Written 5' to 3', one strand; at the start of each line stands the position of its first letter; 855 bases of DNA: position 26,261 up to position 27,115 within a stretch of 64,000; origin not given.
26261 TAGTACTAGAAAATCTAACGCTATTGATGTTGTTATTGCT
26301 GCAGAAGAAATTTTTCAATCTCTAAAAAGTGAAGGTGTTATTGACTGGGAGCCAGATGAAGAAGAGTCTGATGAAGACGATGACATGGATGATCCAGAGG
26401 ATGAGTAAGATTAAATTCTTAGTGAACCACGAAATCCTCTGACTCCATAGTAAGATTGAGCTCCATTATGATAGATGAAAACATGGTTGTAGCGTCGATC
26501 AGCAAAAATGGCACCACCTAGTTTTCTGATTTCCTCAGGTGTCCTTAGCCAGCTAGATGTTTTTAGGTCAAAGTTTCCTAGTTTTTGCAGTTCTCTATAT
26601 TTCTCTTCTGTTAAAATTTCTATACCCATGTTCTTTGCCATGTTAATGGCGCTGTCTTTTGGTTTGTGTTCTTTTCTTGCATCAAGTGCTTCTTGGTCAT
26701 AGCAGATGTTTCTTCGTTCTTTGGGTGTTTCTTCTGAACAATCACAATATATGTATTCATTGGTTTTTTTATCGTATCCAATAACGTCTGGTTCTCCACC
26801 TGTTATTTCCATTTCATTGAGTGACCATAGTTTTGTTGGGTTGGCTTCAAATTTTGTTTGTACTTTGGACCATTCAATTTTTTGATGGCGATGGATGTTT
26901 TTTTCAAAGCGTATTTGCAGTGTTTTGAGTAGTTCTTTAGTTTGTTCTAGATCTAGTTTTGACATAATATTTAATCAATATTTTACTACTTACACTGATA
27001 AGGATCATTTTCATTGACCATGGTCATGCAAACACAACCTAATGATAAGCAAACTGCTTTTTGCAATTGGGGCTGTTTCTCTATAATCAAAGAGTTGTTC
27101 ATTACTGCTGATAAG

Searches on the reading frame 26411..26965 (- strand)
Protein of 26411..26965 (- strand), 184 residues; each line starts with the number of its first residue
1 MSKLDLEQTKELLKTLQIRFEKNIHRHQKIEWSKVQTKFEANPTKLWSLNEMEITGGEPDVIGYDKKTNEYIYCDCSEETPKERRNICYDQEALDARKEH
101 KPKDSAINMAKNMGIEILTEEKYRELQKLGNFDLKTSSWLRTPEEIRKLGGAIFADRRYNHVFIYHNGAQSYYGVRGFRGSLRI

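Call 62: search_protein_families(library=pfam, proteins=[window:26411-26965:-], max_evalue=0.0001)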
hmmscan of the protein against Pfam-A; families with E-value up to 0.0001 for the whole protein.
window:26411-26965:- (184 aa): 1 family
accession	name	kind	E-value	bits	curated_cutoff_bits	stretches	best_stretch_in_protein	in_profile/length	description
PF14066.11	DUF4256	-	1.2e-90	302.2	27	1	12-184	1-173/173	Protein of unknown function (DUF4256)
